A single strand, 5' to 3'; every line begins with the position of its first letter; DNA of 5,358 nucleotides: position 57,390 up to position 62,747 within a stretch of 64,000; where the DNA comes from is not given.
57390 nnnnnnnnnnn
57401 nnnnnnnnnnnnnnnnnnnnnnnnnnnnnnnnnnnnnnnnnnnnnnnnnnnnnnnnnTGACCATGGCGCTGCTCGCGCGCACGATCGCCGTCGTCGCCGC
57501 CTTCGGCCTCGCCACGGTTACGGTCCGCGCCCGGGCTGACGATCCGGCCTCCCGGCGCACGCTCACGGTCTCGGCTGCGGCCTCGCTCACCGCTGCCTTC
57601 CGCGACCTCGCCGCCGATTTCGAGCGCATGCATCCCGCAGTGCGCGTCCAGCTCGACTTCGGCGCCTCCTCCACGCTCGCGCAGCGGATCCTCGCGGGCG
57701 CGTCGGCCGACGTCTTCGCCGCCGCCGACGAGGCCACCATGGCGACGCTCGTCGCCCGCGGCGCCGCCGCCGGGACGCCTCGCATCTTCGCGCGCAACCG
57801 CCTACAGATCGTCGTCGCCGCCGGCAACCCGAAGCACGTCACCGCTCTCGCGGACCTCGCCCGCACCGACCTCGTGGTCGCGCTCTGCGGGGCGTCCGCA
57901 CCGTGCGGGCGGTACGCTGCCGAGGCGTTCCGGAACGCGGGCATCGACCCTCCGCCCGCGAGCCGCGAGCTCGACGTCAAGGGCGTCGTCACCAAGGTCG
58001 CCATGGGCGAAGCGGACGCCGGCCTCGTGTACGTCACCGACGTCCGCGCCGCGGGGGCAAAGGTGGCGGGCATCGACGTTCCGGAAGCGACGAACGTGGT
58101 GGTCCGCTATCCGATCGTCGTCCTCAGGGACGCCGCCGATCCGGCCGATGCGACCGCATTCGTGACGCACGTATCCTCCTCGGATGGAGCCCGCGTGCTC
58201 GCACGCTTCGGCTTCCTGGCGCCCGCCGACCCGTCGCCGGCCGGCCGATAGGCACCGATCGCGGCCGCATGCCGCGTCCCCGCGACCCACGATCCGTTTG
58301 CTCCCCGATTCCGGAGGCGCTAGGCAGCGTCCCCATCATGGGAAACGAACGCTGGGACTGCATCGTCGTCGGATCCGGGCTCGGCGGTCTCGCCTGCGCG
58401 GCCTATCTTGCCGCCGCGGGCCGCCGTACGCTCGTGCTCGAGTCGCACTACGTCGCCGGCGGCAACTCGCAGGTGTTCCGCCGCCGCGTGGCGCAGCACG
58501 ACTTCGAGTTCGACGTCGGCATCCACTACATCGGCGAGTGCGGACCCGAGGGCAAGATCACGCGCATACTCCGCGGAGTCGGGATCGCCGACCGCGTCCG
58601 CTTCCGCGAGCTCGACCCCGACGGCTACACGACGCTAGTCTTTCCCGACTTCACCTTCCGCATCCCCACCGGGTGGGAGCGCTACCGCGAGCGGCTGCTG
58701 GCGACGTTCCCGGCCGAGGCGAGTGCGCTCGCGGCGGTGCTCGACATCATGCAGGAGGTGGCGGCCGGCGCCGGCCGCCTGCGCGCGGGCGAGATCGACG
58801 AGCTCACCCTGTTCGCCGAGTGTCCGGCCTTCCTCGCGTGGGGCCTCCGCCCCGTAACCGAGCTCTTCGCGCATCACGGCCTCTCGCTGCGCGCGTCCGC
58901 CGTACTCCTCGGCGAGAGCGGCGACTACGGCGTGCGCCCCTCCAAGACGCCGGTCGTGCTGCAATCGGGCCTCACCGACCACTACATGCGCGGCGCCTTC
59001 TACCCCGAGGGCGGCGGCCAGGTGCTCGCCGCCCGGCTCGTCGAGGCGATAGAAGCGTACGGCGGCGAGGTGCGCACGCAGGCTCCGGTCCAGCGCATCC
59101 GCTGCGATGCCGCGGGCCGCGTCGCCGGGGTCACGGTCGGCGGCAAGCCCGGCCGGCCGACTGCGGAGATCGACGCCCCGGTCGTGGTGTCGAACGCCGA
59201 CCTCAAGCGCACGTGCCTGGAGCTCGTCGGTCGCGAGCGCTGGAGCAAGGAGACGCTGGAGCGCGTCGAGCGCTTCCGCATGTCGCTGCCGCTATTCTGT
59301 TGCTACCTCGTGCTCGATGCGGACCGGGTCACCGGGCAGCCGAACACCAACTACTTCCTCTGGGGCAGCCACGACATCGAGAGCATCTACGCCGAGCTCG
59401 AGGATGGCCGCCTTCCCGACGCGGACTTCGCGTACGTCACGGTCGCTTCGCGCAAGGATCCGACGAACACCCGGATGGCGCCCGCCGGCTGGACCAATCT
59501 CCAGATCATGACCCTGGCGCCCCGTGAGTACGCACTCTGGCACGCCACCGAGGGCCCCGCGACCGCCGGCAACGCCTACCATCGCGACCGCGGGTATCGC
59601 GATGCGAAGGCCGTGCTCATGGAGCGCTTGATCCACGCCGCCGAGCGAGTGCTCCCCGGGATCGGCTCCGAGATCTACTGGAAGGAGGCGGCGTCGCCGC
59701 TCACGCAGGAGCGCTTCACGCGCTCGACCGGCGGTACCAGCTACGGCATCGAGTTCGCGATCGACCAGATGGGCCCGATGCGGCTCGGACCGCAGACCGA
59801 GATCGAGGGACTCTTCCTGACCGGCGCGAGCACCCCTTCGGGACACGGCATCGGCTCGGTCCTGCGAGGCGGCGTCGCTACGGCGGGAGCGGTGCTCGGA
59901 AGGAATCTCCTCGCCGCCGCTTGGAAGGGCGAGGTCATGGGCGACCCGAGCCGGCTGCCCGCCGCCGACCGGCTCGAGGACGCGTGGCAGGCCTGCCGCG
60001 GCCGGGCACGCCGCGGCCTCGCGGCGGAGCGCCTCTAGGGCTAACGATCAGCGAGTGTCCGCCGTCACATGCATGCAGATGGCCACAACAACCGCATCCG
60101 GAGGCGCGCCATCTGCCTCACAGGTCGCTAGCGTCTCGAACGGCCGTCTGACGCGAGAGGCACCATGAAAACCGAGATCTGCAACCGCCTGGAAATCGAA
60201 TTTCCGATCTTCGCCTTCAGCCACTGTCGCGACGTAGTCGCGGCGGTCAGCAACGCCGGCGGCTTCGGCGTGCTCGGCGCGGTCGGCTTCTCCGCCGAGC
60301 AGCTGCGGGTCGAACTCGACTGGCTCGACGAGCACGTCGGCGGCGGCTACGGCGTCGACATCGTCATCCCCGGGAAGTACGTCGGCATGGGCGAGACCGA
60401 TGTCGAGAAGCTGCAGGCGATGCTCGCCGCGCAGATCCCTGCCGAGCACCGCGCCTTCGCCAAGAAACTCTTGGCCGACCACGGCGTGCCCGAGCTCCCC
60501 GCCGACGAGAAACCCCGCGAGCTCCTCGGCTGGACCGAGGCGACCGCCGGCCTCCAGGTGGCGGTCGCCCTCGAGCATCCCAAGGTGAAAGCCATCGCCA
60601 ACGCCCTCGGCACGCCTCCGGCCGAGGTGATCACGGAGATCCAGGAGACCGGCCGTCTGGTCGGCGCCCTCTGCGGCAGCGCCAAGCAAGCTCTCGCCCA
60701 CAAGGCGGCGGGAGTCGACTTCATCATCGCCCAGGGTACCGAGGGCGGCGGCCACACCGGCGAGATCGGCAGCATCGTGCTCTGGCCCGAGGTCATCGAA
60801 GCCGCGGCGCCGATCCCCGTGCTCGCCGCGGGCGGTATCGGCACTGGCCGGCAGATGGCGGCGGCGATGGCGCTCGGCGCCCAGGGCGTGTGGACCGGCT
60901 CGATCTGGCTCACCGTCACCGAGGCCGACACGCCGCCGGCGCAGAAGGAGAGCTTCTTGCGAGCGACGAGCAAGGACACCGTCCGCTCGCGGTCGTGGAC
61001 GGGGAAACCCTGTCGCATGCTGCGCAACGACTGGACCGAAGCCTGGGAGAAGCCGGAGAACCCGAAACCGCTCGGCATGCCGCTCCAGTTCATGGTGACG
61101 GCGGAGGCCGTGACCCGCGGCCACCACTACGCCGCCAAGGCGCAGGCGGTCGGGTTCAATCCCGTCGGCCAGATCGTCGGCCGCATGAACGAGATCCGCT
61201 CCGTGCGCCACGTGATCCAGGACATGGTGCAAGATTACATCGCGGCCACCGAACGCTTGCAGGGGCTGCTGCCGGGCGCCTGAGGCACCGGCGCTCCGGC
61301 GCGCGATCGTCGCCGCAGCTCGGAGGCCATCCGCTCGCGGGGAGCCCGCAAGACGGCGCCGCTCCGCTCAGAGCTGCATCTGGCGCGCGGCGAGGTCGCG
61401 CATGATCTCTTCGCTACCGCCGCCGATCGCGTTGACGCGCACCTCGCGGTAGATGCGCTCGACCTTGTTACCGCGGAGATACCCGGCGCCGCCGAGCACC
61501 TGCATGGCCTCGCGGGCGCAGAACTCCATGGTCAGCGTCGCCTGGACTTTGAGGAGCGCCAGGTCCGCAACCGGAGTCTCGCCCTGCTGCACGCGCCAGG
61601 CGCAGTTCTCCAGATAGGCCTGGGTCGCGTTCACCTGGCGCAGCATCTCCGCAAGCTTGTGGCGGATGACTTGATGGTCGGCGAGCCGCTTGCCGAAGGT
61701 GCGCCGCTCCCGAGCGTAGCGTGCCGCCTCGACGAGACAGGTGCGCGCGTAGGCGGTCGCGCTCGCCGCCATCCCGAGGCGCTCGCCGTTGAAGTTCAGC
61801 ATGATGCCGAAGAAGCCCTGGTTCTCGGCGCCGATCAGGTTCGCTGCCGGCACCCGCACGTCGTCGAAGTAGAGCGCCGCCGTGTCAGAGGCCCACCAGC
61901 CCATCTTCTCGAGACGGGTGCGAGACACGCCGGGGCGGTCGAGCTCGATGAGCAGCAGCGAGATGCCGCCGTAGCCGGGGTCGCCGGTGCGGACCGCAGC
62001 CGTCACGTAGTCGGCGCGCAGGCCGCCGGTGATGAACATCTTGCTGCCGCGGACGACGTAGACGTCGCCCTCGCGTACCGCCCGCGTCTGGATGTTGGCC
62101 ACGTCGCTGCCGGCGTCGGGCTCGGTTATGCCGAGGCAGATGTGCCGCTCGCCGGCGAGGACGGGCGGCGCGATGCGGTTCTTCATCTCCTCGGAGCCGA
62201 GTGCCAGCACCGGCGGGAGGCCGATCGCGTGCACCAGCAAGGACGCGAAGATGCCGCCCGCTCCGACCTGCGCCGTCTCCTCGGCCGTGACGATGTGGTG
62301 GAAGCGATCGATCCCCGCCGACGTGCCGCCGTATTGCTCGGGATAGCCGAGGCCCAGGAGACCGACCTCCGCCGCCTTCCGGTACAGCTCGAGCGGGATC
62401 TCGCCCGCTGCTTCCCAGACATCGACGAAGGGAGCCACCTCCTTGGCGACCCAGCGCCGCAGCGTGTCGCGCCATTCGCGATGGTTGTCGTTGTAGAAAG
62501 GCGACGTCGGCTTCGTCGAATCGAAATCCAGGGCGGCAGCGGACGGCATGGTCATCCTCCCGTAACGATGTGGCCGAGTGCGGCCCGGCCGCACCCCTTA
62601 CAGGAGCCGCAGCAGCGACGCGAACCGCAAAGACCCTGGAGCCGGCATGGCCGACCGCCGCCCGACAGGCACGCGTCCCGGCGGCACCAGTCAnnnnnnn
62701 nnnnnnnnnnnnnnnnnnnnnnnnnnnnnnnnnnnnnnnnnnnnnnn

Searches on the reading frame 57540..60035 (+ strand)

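Call 80: search_protein_families(library=pfam, max_evalue=0.00001, proteins=[window:57540-60035:+])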
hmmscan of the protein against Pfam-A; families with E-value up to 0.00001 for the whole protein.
window:57540-60035:+ (832 aa): 4 families
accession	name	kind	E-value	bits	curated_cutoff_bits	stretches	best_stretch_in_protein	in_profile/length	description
PF01593.30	Amino_oxidase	-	4.7e-14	52.9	19.8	1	281-549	1-251/443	Flavin containing amine oxidoreductase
PF13450.12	NAD_binding_8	-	7e-12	45.9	21.9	1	276-345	1-66/68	NAD(P)-binding Rossmann-like domain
PF01266.30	DAO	-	4.9e-10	39.9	27.9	1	273-564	1-214/353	FAD dependent oxidoreductase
PF00890.30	FAD_binding_2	-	3.2e-08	33.6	20.4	1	273-311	1-39/414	FAD binding domain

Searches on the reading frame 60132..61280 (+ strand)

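Call 80: search_protein_families(library=pfam, max_evalue=0.00001, proteins=[window:60132-61280:+])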
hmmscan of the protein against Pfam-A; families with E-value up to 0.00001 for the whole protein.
window:60132-61280:+ (383 aa): 2 families
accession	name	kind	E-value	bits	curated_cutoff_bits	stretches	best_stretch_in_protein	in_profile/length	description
PF03060.21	NMO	-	6.2e-44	151.2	28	1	33-368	25-331/331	Nitronate monooxygenase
PF01070.24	FMN_dh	-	8.1e-06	25.5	24.9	0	184-261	229-307/350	FMN-dependent dehydrogenase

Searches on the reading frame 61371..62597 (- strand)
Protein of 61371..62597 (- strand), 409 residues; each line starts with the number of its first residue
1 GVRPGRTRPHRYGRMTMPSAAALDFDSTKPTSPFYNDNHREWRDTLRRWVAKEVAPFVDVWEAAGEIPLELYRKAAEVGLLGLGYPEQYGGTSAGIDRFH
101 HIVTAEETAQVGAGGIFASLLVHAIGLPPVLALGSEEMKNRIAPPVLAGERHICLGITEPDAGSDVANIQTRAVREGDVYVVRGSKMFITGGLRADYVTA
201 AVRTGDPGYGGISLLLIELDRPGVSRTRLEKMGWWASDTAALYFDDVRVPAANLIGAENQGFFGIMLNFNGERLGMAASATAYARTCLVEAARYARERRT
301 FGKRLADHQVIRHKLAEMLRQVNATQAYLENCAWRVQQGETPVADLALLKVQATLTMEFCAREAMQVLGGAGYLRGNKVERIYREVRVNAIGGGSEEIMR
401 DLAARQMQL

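Call 80: search_protein_families(library=pfam, max_evalue=0.00001, proteins=[window:61371-62597:-])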
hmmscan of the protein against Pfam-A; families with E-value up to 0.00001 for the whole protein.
window:61371-62597:- (409 aa): 4 families
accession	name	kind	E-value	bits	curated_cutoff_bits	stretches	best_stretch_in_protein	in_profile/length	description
PF00441.29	Acyl-CoA_dh_1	-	2.1e-44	151.7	22.4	1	259-407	1-149/150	Acyl-CoA dehydrogenase, C-terminal domain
PF02771.21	Acyl-CoA_dh_N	-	7.3e-27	94.4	22.9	1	37-150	2-113/113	Acyl-CoA dehydrogenase, N-terminal domain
PF02770.24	Acyl-CoA_dh_M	-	1e-22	80.6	33.3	1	154-247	1-97/97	Acyl-CoA dehydrogenase, middle domain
PF08028.16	Acyl-CoA_dh_2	-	3e-13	50.7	22.7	1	275-389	2-126/134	Acyl-CoA dehydrogenase, C-terminal domain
